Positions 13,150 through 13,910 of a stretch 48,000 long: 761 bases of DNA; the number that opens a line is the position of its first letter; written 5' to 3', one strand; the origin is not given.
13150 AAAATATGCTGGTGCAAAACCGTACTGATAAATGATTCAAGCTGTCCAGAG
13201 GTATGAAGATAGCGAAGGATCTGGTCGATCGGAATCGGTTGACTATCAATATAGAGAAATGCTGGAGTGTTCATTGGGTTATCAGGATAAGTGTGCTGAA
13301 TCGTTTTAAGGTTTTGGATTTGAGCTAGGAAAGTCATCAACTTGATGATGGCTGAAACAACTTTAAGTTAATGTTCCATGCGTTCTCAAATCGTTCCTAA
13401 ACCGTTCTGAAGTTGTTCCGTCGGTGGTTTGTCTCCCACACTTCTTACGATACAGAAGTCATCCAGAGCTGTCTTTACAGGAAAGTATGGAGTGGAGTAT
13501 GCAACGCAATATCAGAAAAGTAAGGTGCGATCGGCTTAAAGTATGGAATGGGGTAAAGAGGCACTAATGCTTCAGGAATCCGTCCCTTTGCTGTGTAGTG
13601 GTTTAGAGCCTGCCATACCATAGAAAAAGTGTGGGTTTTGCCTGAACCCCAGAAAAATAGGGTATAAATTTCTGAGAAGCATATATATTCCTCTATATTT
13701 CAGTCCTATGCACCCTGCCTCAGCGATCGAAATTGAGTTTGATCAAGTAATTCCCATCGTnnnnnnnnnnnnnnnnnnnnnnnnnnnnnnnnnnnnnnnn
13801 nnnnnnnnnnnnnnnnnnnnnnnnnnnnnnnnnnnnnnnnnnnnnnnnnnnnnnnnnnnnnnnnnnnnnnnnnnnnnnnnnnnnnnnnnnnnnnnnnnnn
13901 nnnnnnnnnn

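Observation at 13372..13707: Box related to the cassette motif (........) at fixed distance from a TATAAT-like element in both STAND-1 and STAND-2 promoters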

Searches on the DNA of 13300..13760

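Call 68: search_rna_families(source=window, start=13300, end=13760, threshold=evalue, max_evalue=1)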
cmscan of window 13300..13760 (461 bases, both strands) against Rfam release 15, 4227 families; matches with E-value up to 1: 0.
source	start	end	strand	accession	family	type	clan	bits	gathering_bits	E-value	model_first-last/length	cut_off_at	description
